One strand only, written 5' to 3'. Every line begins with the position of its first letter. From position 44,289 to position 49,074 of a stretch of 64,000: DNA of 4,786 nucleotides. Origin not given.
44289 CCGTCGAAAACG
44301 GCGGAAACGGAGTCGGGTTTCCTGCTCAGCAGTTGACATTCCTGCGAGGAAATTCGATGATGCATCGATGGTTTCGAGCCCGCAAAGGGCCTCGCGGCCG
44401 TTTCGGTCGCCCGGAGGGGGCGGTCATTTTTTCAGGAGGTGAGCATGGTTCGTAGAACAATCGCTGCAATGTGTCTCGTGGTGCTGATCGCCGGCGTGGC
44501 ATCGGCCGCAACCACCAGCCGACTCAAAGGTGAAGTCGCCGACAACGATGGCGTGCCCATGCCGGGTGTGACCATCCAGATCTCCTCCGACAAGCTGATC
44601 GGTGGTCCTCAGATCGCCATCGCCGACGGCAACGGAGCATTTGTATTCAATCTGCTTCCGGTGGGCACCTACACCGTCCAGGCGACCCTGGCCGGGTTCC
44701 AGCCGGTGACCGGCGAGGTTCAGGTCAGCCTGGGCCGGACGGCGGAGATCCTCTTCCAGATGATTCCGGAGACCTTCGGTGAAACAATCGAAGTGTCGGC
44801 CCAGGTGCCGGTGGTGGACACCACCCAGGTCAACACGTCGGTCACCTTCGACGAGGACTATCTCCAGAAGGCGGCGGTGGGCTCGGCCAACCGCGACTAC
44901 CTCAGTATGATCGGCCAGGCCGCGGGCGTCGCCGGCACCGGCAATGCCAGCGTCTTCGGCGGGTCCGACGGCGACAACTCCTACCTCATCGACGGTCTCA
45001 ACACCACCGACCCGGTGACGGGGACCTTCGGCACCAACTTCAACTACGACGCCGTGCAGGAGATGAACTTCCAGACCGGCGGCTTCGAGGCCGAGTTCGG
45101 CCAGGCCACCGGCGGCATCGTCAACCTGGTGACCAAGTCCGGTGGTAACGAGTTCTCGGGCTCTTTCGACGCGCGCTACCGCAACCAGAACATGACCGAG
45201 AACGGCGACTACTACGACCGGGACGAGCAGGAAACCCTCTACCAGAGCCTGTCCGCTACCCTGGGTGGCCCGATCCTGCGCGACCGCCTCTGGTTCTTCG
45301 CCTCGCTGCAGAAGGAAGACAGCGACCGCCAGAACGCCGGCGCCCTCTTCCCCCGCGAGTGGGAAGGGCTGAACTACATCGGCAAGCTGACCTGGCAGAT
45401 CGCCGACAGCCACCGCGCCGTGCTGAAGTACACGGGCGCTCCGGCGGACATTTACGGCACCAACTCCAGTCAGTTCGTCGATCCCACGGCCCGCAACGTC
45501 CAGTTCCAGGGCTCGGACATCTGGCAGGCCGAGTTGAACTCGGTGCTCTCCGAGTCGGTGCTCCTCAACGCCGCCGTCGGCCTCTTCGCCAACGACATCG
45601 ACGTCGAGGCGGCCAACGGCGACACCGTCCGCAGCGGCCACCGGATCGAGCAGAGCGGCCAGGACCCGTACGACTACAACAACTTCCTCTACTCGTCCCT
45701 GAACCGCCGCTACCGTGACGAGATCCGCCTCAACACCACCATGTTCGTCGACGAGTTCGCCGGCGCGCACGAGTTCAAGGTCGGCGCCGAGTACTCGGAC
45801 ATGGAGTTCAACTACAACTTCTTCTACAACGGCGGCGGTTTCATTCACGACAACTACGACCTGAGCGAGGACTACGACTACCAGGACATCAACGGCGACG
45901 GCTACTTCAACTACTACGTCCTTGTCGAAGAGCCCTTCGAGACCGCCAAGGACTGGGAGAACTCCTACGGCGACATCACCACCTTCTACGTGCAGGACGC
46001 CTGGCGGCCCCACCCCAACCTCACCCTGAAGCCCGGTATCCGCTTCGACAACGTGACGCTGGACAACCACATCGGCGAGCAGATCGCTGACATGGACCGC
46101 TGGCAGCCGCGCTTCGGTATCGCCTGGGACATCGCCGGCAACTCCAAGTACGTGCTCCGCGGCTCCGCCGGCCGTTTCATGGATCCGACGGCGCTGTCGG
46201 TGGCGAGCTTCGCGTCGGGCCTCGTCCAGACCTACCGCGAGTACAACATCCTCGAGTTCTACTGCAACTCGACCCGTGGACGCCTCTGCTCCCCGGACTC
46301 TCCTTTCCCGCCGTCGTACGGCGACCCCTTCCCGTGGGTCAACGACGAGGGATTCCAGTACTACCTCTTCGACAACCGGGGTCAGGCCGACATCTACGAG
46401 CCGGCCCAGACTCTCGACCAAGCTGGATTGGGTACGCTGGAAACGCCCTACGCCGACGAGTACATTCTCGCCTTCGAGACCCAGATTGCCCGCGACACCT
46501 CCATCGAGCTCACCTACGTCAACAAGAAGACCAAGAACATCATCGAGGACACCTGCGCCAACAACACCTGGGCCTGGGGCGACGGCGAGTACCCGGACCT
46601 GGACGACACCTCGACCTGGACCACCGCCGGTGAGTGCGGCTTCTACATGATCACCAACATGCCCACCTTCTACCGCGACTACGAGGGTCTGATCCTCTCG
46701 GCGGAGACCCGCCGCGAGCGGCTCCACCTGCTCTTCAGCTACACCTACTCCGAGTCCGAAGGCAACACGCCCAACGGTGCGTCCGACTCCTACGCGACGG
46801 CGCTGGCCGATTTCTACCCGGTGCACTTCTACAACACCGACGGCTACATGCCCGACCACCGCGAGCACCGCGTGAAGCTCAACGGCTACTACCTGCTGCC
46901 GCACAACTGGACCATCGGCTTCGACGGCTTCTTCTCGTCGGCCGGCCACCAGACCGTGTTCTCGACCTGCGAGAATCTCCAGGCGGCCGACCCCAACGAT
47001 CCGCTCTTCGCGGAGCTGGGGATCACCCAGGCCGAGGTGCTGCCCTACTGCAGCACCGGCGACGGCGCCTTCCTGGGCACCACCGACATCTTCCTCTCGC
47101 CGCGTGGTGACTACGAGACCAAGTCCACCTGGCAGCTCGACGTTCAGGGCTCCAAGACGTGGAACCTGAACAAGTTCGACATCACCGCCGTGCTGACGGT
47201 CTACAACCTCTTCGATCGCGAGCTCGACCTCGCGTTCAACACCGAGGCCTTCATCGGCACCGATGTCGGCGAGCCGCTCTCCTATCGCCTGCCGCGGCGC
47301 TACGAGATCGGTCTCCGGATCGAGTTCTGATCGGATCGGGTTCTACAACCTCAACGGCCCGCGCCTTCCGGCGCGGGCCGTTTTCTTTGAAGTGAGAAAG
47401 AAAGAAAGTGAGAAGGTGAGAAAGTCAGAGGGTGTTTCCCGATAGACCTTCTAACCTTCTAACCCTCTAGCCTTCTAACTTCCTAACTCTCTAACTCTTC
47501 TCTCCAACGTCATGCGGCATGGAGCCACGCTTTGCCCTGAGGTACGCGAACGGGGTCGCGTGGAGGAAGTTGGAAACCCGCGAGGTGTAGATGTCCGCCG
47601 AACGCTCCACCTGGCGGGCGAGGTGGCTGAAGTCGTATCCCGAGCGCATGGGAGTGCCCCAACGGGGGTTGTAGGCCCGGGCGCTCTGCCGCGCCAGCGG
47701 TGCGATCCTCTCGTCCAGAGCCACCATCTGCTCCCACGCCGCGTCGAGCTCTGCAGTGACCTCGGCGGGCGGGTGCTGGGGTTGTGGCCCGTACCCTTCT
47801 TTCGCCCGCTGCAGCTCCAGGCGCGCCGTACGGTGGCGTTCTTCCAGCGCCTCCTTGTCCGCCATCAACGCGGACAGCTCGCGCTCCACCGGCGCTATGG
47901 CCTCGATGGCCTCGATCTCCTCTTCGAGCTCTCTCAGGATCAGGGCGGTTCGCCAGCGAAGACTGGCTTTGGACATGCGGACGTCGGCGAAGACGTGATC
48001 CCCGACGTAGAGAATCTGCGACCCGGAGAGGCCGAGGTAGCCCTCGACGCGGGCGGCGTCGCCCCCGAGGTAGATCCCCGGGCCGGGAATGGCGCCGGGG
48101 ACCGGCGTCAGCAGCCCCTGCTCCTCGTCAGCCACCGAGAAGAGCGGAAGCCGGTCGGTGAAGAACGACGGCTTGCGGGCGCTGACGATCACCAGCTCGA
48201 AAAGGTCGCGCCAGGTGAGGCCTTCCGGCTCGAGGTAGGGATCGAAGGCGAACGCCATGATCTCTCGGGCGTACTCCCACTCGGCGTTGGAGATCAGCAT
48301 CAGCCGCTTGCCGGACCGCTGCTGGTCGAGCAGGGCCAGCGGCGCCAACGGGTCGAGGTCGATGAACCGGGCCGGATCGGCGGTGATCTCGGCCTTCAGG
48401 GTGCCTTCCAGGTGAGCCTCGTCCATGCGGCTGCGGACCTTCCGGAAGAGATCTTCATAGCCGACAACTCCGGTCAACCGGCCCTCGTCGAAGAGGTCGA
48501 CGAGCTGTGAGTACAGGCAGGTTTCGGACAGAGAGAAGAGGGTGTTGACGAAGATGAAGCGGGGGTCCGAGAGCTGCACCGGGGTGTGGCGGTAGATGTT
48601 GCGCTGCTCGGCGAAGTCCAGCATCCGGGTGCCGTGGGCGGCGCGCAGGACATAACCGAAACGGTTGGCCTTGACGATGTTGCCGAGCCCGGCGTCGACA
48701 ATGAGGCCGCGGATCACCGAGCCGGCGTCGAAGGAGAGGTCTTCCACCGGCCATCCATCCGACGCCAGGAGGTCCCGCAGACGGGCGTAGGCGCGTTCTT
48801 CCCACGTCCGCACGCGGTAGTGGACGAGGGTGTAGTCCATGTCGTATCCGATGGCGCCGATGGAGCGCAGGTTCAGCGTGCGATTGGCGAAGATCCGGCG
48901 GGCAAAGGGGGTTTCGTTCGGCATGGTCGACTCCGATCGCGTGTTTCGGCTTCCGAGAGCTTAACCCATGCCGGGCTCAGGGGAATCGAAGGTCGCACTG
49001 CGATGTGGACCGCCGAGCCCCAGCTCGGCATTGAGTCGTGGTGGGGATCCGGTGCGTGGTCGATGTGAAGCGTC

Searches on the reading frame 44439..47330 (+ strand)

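Call 74: search_protein_families(library=pfam, proteins=[window:44439-47330:+], max_evalue=0.0001)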
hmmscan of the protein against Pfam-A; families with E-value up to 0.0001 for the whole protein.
window:44439-47330:+ (963 aa): 3 families
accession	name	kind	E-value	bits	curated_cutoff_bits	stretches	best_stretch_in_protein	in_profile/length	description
PF25183.1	OMP_b-brl_4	-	3.2e-39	135.4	30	3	551-821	434-678/838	Outer membrane beta barrel domain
PF13620.12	CarboxypepD_reg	-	1.6e-13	51.2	32.3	1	29-108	2-81/82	Carboxypeptidase regulatory-like domain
PF13715.12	CarbopepD_reg_2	-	2.4e-08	34.3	32.2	1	29-111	1-79/88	CarboxypepD_reg-like domain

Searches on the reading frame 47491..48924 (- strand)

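Call 74: search_protein_families(library=pfam, proteins=[window:47491-48924:-], max_evalue=0.0001)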
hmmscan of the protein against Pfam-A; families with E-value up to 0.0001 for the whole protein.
window:47491-48924:- (477 aa): 1 family
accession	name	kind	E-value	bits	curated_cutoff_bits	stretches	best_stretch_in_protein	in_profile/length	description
PF05761.20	5_nucleotid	-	1.9e-130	436.3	28.5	1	11-473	1-459/460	5' nucleotidase family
